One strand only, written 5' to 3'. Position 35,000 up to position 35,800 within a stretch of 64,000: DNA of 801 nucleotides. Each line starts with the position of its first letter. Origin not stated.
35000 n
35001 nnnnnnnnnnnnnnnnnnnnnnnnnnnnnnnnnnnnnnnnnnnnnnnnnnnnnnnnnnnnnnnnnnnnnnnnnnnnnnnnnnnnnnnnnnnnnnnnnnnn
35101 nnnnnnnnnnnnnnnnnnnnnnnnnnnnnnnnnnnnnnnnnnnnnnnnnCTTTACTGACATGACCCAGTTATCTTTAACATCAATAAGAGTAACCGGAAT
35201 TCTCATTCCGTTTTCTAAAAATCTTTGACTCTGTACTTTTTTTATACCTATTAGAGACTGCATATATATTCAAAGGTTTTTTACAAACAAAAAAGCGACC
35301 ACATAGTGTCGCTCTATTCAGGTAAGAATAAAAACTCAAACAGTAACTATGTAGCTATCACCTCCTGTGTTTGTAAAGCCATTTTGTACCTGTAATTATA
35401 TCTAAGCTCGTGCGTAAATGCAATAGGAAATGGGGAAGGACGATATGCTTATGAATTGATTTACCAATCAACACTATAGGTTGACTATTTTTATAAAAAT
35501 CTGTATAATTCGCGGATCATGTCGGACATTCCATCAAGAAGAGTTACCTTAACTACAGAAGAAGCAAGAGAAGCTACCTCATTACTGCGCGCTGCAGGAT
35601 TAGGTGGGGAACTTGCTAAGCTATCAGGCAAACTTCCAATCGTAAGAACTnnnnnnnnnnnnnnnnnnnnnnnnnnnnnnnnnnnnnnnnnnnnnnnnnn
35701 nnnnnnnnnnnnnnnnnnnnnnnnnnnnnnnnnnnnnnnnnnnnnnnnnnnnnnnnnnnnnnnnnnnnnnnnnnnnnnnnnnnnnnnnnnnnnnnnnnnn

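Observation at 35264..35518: Divergent consensus promoters; rplC leader with a mini-uORF, orphan perfect SD-like box and terminator hairpin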

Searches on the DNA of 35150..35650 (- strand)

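Call 7: search_rna_families(source=window, start=35150, end=35650, threshold=evalue, max_evalue=10, show_alignments=3)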
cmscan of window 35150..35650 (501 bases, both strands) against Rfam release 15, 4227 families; matches with E-value up to 10: 2.
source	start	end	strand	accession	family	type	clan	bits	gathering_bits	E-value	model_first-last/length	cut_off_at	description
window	35258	35455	-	RF02142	HOXA11-AS1_6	Gene; lncRNA;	-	18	50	0.13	1-179/179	no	HOXA11 antisense RNA 1 conserved region 6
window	35188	35271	-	RF01651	ceN69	Gene; snRNA; snoRNA; CD-box;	-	16.5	45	2.2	1-107/107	no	Caenorhabditis snoRNA ceN69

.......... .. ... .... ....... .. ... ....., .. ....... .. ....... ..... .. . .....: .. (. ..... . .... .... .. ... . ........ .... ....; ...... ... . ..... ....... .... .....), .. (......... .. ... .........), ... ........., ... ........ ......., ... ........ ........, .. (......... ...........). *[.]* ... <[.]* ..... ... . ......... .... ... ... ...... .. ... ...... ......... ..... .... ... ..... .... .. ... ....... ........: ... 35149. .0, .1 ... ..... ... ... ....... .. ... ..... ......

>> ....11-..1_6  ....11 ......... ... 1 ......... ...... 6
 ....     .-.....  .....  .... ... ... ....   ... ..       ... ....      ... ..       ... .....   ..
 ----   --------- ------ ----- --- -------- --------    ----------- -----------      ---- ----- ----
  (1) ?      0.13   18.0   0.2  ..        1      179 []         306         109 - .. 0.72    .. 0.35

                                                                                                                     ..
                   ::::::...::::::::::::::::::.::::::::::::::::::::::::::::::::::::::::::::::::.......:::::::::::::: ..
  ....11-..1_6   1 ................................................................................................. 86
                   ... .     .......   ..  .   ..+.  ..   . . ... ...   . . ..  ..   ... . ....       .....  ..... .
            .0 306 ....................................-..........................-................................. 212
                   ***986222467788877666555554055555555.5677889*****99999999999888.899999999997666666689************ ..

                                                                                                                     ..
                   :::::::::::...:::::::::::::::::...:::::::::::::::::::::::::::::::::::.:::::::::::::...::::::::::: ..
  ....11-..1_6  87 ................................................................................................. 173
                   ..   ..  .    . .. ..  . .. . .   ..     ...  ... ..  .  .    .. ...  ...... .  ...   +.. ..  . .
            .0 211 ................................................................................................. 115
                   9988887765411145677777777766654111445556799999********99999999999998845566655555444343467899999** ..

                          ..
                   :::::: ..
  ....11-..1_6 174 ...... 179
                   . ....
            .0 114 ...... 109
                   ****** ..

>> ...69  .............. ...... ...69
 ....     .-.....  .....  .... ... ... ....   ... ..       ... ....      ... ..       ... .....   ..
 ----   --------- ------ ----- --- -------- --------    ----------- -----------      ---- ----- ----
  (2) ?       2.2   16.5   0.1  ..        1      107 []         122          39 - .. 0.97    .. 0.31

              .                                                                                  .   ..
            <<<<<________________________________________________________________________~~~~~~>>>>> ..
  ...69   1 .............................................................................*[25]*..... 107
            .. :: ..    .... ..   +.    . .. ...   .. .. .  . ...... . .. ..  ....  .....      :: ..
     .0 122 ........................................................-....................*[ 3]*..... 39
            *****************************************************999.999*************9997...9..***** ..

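Call 52: search_dna_similar(query=window:35286-35388:-, collection=ecoli_genomes, mode=distant, max_evalue=10, max_rows=5)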
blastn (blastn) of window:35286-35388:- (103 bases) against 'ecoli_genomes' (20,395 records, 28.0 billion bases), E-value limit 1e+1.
No match.

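Call 60: build_rna_model(alignment_id=A3, structure=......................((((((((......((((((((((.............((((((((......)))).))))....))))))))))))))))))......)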
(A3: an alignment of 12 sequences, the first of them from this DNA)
Model R1 built from alignment A3 (12 sequences, 110 columns); structure: as given.
model positions 101; base pairs 24; branch points 0; effective number of sequences 1.36; information 0.59 bits per position. Calibrated on 0.2 Mb of random sequence (short: E-values are rough).
structure used (alignment columns):
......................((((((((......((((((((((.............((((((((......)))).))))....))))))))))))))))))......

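Call 61: search_with_rna_model(model_id=R1, source=window, max_evalue=10)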
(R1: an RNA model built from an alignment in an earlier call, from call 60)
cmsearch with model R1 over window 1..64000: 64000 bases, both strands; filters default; matches with E-value up to 10: 4.
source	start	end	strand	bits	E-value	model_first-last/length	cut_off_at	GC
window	35285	35388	-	115.6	9.5e-25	1-101/101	no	0.36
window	7060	7119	+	17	0.14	1-101/101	no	0.33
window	45902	45990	-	15.4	0.32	1-101/101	no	0.25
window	49280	49333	-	13.3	1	1-101/101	no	0.3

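Call 62: search_with_rna_model(model_id=R1, sources=[L008, L009, L010, L011, L012, L013, L014, L015, L016, L017, L018, L019, L020, L021, L022, L023, L024, L025, L026, L027, L028, L029, L030, L031, L032, L033, L034, L035, L036, L037, L038, L039, L040, L041, L042, L043, L044, L045, L046, L047, L048, L049, L050, L051, L052, L053, L054, L055, L056, L057, L058, L059, L060, L061, L062, L063, L064, L065, L066, L067, L068, L069, L070, L071, L072, L073, L074, L075, L076, L077, L078, L079, L080, L081, L082, L083, L084, L085, L086, L087, L088, L089, L090, L091, L092, L093], max_evalue=10, show_alignments=3)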
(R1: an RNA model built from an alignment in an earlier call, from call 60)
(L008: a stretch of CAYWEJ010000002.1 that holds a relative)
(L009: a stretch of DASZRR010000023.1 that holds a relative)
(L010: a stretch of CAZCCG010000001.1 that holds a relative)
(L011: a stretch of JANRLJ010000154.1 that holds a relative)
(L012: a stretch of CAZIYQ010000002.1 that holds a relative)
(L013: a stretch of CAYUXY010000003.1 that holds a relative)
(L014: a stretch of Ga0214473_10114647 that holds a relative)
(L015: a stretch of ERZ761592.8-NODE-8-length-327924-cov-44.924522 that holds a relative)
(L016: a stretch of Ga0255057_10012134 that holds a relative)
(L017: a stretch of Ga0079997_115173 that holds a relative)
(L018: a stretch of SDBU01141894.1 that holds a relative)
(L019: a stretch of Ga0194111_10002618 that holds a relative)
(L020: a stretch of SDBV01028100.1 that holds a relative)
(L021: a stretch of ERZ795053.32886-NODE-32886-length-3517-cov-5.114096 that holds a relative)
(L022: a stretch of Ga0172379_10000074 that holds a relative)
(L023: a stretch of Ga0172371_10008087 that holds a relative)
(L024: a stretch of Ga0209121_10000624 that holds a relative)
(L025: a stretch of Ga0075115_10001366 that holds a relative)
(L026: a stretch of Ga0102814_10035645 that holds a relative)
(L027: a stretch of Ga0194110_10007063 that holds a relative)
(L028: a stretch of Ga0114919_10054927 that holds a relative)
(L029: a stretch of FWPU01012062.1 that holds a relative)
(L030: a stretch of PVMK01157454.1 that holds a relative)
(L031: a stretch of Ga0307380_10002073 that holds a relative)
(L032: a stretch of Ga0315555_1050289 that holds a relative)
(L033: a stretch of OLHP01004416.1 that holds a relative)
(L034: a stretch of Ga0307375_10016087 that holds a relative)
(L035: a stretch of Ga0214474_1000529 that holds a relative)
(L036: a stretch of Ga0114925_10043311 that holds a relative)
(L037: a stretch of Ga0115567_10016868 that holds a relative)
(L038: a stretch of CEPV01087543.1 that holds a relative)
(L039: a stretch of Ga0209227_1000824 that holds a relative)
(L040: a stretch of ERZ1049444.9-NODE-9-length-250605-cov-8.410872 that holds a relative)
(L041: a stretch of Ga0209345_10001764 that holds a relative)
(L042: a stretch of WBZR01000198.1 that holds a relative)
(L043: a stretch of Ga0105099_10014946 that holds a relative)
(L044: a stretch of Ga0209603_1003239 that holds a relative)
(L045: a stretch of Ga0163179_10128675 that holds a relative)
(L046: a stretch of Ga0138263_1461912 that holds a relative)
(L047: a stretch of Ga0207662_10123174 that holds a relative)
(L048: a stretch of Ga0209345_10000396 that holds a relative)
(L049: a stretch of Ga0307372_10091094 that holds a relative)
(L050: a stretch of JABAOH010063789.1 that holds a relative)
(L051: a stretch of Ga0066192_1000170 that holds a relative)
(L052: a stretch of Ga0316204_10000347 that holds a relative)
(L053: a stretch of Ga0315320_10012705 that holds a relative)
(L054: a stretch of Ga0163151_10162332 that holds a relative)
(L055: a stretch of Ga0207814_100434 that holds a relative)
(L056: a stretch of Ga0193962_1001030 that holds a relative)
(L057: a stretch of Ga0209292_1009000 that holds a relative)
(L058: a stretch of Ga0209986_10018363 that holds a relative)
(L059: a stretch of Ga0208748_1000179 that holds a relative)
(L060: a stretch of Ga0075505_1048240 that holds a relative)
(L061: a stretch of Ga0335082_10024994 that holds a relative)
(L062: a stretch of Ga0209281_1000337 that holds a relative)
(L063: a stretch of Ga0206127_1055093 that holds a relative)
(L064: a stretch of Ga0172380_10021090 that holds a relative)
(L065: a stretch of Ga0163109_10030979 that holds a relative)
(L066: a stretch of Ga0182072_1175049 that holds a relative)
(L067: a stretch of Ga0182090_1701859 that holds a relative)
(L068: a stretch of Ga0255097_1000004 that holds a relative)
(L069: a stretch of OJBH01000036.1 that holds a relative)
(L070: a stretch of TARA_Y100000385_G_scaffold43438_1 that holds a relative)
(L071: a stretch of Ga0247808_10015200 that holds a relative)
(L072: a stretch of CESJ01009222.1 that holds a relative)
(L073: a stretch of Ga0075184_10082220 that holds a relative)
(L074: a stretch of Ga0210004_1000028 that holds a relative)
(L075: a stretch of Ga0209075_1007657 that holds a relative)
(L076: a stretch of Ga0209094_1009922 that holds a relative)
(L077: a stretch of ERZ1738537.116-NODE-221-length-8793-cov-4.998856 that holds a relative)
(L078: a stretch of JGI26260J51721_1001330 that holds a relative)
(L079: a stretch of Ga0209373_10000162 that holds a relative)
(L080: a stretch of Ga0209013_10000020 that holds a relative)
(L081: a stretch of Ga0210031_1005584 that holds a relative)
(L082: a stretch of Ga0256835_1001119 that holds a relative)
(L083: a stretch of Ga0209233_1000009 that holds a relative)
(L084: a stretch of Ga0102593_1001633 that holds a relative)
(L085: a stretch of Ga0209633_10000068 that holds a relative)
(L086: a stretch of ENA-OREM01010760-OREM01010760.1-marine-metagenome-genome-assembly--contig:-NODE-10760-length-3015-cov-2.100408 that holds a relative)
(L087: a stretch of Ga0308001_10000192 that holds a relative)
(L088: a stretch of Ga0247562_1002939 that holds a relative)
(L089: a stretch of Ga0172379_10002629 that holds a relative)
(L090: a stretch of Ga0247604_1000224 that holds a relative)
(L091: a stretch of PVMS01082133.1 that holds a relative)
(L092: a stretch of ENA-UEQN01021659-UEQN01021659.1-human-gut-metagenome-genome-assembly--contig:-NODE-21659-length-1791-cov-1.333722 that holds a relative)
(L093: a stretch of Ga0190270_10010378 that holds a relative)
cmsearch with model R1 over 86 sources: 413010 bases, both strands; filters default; matches with E-value up to 10: 0.
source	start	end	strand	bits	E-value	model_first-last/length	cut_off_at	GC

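Call 63: search_with_rna_model(model_id=R1, sources=[L008, L009, L022, L027, L010, L015], max_evalue=10, filters=off, show_alignments=3)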
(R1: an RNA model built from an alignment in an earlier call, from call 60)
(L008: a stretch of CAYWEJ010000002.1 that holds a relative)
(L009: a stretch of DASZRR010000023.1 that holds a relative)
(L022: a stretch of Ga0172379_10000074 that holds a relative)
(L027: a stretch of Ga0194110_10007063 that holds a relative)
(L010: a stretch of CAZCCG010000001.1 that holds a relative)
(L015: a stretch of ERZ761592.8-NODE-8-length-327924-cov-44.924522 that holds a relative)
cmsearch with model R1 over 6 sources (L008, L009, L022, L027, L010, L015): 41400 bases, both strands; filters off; matches with E-value up to 10: 14.
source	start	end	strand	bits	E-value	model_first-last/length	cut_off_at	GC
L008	6729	6759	+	11.4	1.9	1-101/101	no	0.26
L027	537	611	-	11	2.2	1-101/101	no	0.41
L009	974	1080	+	10.8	2.5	1-101/101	no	0.42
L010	3405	3464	-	10.1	3.6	1-101/101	no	0.52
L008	2382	2427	+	10.1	3.7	1-101/101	no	0.37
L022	4260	4288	+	10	3.9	1-101/101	no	0.14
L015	3176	3227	+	9.9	4.2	1-101/101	no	0.44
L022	627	711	-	9.8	4.4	1-101/101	no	0.38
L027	5341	5448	+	9.7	4.6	1-101/101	no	0.51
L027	2883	2989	+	9.4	5.5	1-101/101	no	0.43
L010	1449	1514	+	9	6.7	1-101/101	no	0.23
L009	1107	1140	+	8.9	7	1-101/101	no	0.26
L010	3931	3978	-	8.8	7.6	1-101/101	no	0.44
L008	5701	5784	+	8.5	9.1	1-101/101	no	0.31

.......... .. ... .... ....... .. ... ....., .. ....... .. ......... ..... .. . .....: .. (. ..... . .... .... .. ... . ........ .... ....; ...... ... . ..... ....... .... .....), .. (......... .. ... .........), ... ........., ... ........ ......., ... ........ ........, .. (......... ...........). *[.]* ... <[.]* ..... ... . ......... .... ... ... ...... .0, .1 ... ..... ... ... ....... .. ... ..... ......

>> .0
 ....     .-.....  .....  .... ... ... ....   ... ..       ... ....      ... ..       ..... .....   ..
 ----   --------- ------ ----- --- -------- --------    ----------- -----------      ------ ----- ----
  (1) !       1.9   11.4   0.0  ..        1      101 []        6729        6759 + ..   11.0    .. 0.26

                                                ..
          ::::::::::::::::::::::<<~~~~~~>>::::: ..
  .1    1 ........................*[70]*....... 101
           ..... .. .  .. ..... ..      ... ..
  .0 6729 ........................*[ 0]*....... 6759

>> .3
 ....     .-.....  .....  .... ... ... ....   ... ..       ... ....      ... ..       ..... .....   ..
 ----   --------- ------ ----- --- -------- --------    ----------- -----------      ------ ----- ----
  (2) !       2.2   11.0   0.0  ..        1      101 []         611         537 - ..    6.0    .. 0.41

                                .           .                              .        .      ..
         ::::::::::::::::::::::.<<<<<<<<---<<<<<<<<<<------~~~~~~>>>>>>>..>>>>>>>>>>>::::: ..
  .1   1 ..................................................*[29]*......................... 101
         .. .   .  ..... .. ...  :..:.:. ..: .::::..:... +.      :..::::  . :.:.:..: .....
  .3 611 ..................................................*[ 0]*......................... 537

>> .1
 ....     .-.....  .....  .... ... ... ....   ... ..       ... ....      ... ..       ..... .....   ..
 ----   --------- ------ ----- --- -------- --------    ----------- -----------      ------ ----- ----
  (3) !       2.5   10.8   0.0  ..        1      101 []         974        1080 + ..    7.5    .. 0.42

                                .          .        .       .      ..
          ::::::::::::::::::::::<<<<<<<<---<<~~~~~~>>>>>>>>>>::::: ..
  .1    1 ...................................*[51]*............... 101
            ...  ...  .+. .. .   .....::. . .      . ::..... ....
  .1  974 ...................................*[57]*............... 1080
